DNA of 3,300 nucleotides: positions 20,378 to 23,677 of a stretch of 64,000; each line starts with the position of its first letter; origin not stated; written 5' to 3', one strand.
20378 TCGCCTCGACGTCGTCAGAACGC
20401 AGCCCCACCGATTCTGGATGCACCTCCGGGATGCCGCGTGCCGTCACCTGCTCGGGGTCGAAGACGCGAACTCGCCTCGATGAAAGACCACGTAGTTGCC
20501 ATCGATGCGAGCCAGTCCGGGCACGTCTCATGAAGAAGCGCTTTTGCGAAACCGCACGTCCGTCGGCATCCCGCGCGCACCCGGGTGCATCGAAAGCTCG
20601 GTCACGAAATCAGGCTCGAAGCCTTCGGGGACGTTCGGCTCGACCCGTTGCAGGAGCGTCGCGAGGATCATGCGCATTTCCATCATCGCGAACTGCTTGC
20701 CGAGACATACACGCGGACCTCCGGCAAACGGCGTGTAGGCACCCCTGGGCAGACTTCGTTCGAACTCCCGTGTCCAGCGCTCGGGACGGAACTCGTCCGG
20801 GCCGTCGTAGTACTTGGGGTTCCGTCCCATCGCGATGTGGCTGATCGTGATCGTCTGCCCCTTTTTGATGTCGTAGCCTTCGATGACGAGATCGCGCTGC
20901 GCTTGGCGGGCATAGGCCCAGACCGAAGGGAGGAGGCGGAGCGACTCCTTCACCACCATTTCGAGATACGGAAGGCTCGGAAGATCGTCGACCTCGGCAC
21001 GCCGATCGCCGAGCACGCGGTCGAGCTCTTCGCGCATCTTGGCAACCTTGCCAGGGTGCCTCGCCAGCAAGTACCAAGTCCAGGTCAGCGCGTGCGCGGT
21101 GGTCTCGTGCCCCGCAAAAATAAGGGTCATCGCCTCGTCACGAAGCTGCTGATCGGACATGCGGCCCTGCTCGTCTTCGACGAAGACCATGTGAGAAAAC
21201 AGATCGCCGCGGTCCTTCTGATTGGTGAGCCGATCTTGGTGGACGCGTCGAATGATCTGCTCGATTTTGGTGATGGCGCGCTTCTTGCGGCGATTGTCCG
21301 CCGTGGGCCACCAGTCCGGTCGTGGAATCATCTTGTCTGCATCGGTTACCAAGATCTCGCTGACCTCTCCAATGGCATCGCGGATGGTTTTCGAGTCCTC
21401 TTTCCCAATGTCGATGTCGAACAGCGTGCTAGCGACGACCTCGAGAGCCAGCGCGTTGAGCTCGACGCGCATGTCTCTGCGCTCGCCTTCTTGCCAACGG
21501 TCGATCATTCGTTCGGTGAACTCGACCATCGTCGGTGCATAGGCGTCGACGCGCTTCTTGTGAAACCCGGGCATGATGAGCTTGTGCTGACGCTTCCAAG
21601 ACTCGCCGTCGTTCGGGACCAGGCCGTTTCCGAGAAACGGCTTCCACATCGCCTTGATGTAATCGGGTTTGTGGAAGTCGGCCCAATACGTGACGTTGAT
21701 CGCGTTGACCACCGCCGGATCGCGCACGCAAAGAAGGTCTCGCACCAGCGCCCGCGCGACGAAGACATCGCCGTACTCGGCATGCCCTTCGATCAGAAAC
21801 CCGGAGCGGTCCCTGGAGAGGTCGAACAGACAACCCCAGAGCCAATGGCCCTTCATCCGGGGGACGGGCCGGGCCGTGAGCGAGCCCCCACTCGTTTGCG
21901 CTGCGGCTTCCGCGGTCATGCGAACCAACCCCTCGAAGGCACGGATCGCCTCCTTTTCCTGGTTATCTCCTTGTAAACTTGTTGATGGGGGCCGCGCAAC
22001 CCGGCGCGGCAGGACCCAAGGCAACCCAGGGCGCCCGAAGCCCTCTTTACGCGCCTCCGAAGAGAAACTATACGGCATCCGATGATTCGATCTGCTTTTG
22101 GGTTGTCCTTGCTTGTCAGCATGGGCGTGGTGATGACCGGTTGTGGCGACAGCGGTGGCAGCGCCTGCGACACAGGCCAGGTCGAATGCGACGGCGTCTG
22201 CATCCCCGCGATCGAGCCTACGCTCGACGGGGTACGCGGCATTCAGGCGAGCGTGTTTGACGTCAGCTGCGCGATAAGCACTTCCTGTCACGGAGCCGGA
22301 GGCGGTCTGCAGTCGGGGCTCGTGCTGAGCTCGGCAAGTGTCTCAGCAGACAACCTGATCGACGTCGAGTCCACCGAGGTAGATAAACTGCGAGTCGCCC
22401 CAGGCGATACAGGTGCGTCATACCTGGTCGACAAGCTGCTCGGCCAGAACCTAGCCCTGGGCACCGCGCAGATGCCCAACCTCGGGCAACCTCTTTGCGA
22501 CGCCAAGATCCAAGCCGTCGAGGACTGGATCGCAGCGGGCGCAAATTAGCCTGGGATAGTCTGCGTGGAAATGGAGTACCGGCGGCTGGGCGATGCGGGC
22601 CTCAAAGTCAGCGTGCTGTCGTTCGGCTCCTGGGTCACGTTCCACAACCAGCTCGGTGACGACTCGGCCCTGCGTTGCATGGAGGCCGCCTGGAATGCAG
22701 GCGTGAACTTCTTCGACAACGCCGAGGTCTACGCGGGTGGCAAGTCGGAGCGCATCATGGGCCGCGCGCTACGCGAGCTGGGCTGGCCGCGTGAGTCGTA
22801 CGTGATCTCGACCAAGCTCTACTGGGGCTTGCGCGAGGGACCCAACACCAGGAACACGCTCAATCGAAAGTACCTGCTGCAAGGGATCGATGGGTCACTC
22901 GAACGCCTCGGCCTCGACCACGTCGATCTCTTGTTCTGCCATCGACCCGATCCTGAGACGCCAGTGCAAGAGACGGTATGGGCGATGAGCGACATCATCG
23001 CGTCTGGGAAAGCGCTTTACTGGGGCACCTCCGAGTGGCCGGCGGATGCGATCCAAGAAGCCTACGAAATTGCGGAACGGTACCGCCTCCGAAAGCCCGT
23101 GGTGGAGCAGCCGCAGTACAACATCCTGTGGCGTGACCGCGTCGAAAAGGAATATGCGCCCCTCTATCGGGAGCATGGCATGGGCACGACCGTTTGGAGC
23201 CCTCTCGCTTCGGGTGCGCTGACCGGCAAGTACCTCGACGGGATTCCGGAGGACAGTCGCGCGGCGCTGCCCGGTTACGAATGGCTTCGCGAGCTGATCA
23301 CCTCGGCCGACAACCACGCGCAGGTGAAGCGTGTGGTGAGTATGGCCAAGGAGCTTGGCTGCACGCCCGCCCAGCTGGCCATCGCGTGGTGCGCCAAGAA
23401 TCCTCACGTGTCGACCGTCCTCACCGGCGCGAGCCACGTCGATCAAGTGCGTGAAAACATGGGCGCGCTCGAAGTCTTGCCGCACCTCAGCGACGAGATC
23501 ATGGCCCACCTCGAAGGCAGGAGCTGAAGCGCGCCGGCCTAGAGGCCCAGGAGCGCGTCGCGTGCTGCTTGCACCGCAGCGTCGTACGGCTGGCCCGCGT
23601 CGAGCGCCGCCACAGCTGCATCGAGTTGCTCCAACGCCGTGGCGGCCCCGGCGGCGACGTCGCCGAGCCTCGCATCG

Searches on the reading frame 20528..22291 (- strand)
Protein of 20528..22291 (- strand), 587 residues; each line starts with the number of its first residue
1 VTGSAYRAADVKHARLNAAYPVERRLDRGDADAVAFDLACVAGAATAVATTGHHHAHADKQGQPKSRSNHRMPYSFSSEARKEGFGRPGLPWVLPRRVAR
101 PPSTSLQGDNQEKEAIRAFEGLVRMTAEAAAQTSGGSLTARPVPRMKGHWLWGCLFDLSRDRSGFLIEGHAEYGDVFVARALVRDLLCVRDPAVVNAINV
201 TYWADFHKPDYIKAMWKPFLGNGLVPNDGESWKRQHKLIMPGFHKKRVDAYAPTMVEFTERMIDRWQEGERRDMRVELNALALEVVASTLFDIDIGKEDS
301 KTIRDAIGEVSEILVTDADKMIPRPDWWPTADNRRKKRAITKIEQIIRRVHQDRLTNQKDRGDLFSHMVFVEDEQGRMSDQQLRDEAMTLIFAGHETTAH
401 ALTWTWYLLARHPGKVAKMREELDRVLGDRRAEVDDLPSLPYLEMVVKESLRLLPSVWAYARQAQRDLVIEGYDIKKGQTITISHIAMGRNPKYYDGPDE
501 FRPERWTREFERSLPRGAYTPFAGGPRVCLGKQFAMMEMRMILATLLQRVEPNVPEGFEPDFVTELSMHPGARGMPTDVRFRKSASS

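Call 7: search_protein_families(library=pfam, proteins=[window:20528-22291:-], max_evalue=0.001)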
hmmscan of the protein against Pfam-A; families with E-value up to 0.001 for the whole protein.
window:20528-22291:- (587 aa): 1 family
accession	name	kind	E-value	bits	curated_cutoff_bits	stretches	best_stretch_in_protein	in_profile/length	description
PF00067.27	p450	-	4e-91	306.5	22.8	1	147-562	5-445/462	Cytochrome P450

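Call 45: search_protein_families(library=ncbifam, proteins=[window:20528-22291:-], max_evalue=0.001)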
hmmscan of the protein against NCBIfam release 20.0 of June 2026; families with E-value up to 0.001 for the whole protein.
window:20528-22291:- (587 aa): 10 families
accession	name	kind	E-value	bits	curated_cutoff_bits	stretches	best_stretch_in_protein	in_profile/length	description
NF051859.1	AlbFlvMonOxTrpSyn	equivalog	7.1e-63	212.8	700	1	144-550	23-427/457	bifunctional albaflavenone monooxygenase/terpene synthase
NF045812.1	PentlenOxigase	equivalog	4.5e-60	203.8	800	1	219-549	78-408/444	pentalenene oxygenase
NF050147.1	aminopyruv_ApyO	equivalog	7.5e-44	150.1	525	1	220-570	76-413/444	RiPP biosynthesis cytochrome P450 ApyO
TIGR04538.1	P450_cycloAA_1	subfamily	8.5e-22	77.5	500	1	228-550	73-366/395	cytochrome P450, cyclodipeptide synthase-associated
TIGR04515.1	P450_rel_GT_act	subfamily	2.9e-14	53.2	343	1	227-521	95-338/386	P450-derived glycosyltransferase activator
NF053744.1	FAProxCypCBc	equivalog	3.4e-14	52.3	600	1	175-556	35-390/416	CYP152 family fatty-acid peroxygenase CypC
NF041802.1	P450_SolI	exception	1e-12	47.3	850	1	226-550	111-395/424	solanimycin biosynthesis cytochrome P450 SolI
NF045816.1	PentlenlactSyn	equivalog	7.5e-07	28.2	700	1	339-550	177-366/396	pentalenolactone synthase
NF041177.1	Cyp119_Thmprot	equivalog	1.6e-06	27.2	680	1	446-550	245-340/368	cytochrome P450 Cyp119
TIGR04458.1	CYP450_TxtE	equivalog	5.1e-06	25.4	500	1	452-568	285-392/403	4-nitrotryptophan synthase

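Call 46: search_solved_structures(query=window:20528-22291:-, max_evalue=1e-10)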
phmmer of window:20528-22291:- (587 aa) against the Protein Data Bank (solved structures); distinct sequences matched with E-value up to 1e-10: 298 (the best 60 are shown).
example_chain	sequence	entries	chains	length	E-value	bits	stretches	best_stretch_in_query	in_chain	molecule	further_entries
7wzl_A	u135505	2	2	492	1.2e-57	199.1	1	140-551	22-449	Putative cytochrome P450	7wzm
6j94_A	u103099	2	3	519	4.2e-52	180.8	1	169-565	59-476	Protein LUTEIN DEFICIENT 5, chloroplastic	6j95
6l8i_A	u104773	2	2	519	1.4e-51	179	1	169-565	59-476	Protein LUTEIN DEFICIENT 5, chloroplastic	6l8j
7f3w_A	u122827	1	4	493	1.8e-46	162.2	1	219-560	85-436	cytochrome P450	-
7f3h_A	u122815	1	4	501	1.8e-46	162.1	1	219-559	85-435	Bifunctional cytochrome P450/NADPH--P450 reductase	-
8hkj_A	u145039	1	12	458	1e-44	156.3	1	144-571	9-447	Bifunctional cytochrome P450/NADPH--P450 reductase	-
3dbg_A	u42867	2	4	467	6.8e-44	153.6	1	136-549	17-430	Putative cytochrome P450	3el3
5vcd_A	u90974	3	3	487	6.4e-42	147.1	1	163-550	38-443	Cytochrome P450 3A4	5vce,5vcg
6c93_A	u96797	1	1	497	6.5e-42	147.1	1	204-554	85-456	Cytochrome P450 4B1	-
6l8h_A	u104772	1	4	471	1e-41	146.5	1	171-554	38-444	Carotene epsilon-monooxygenase, chloroplastic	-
5t6q_A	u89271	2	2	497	3.2e-41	144.8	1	204-554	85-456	Cytochrome P450 4B1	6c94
6ma7_A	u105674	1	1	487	3.3e-41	144.7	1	165-549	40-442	Cytochrome P450 3A4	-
9yk4_A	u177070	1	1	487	3.5e-41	144.7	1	165-550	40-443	Cytochrome P450 3A4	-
4ny4_A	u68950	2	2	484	4.5e-41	144.3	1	165-549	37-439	Cytochrome P450 3A4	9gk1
1w0e_A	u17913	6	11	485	4.5e-41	144.3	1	165-549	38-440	CYTOCHROME P450 3A4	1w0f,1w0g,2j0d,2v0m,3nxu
1tqn_A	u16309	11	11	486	4.5e-41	144.3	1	165-549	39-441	cytochrome P450 3A4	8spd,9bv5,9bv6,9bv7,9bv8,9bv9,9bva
7lxl_A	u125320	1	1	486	4.5e-41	144.3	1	165-549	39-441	Cytochrome P450 3A4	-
3tjs_A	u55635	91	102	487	4.6e-41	144.3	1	165-549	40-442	Cytochrome P450 3A4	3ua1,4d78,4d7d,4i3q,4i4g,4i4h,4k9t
4d6z_A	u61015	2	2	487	8.9e-41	143.3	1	165-549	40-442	CYTOCHROME P450 3A4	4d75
7kvk_A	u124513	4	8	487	2.2e-40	142.1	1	165-549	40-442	Cytochrome P450 3A4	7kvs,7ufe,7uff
3psx_A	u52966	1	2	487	2.2e-40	142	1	217-570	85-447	Bifunctional P-450/NADPH-P450 reductase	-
5veu_A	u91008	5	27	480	5.9e-40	140.6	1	169-549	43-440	Cytochrome P450 3A5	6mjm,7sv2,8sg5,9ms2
4key_A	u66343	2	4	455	5.9e-40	140.6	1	217-570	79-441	Bifunctional P-450/NADPH-P450 reductase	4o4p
4kf2_A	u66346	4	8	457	5.9e-40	140.6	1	217-570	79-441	Bifunctional P-450/NADPH-P450 reductase | Bifunctional cytochrome P450/NADPH--P450 reductase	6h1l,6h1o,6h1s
7lad_A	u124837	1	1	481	5.9e-40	140.6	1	169-549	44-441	Cytochrome P450 3A5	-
6hn8_A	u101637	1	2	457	5.9e-40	140.6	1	217-570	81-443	Bifunctional cytochrome P450/NADPH--P450 reductase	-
6h1t_A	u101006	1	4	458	5.9e-40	140.6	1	217-570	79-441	Bifunctional cytochrome P450/NADPH--P450 reductase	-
7wy3_A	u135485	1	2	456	8.1e-40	140.2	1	217-570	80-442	Bifunctional cytochrome P450/NADPH--P450 reductase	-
1zoa_A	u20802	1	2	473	1e-39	139.8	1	217-570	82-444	Bifunctional P-450:NADPH-P450 reductase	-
2nnb_A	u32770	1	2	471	1e-39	139.8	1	217-570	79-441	Bifunctional P-450:NADPH-P450 reductase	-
5e78_A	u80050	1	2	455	1.4e-39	139.4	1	217-570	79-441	Bifunctional P-450/NADPH-P450 reductase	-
5og9_A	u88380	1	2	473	1.5e-39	139.3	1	217-570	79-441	Bifunctional cytochrome P450/NADPH--P450 reductase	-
5e7y_A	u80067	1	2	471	1.5e-39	139.3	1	217-570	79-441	Bifunctional P-450/NADPH-P450 reductase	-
7y0r_A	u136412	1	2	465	2e-39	138.9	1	217-570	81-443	Bifunctional cytochrome P450/NADPH--P450 reductase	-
7wde_A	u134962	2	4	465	2e-39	138.9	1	217-570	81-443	Bifunctional cytochrome P450/NADPH--P450 reductase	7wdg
4hgf_A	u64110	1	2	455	2.5e-39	138.6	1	217-570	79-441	Bifunctional P-450/NADPH-P450 reductase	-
4kew_A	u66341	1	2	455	2.5e-39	138.6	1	217-570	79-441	Bifunctional P-450/NADPH-P450 reductase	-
4kf0_A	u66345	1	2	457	2.5e-39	138.6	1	217-570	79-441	Bifunctional P-450/NADPH-P450 reductase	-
9l7v_A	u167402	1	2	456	2.5e-39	138.6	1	216-570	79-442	Bifunctional cytochrome P450/NADPH--P450 reductase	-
2uwh_A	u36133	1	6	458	2.5e-39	138.6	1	217-570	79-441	BIFUNCTIONAL P-450: NADPH-P450 REDUCTASE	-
4hgh_A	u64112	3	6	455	2.6e-39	138.5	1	217-570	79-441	Bifunctional P-450/NADPH-P450 reductase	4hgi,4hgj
2x7y_A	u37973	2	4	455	2.6e-39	138.5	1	217-570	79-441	BIFUNCTIONAL P-450/NADPH-P450 REDUCTASE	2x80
7wy2_A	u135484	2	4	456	2.6e-39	138.5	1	217-570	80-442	Bifunctional cytochrome P450/NADPH--P450 reductase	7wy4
7egn_A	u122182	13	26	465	2.7e-39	138.4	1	217-570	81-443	Bifunctional cytochrome P450/NADPH--P450 reductase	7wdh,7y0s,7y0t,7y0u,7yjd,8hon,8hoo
9l7s_A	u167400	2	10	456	2.8e-39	138.4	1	217-570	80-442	Bifunctional cytochrome P450/NADPH--P450 reductase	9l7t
9l7u_A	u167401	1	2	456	2.9e-39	138.3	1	217-570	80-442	Bifunctional cytochrome P450/NADPH--P450 reductase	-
6jmw_A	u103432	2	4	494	3e-39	138.3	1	216-570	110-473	Bifunctional cytochrome P450/NADPH--P450 reductase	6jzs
9iss_A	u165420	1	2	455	3.2e-39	138.2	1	216-570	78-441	Bifunctional cytochrome P450/NADPH--P450 reductase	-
9ist_A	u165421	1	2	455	3.2e-39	138.2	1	216-570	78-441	Bifunctional cytochrome P450/NADPH--P450 reductase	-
4hgg_A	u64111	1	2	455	3.2e-39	138.2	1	217-570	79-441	Bifunctional P-450/NADPH-P450 reductase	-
1bu7_A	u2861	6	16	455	3.4e-39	138.1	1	217-570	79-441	PROTEIN (CYTOCHROME P450) | CYTOCHROME P450 BM-3 | CYTOCHROME P450 102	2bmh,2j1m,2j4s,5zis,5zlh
23ub_A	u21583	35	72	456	3.4e-39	138.1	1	217-570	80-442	Bifunctional cytochrome P450/NADPH--P450 reductase | Bifunctional P-450/NADPH-P450 reductase | Bifunctional cytochrome P450/NADPH-P450 reductase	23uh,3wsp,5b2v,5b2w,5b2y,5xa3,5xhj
1bvy_A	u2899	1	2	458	3.4e-39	138.1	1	217-570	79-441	PROTEIN (CYTOCHROME P450 BM-3)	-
7y9l_A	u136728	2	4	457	3.4e-39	138.1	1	217-570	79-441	Bifunctional cytochrome P450/NADPH--P450 reductase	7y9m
4zfa_A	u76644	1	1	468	3.6e-39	138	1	217-570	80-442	Bifunctional P-450/NADPH-P450 reductase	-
9isu_A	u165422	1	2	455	3.6e-39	138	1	217-570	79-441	Bifunctional cytochrome P450/NADPH--P450 reductase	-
1jpz_A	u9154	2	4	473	3.7e-39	138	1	217-570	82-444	BIFUNCTIONAL P-450:NADPH-P450 REDUCTASE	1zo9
3ben_A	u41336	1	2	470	3.7e-39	138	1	217-570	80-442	Cytochrome P450 102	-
2ij2_A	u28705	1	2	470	3.7e-39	138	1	217-570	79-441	Cytochrome P450 BM3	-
1fag_A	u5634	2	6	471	3.7e-39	138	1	217-570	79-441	CYTOCHROME P450 BM-3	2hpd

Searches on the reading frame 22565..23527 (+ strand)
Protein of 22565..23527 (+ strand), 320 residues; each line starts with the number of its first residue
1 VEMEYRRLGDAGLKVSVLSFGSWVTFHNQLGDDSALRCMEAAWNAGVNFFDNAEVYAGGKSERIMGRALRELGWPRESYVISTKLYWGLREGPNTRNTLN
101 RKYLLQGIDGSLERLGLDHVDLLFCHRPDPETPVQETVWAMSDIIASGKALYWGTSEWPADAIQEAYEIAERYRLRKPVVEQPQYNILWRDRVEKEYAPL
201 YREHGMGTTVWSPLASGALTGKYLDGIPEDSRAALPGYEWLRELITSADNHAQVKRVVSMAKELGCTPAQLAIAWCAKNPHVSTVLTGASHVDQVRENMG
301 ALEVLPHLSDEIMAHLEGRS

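Call 7: search_protein_families(library=pfam, proteins=[window:22565-23527:+], max_evalue=0.001)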
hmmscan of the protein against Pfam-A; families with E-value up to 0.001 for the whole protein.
window:22565-23527:+ (320 aa): 1 family
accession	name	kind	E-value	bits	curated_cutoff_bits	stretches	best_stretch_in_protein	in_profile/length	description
PF00248.27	Aldo_ket_red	-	2e-65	221.2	24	1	18-316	2-286/291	Aldo/keto reductase family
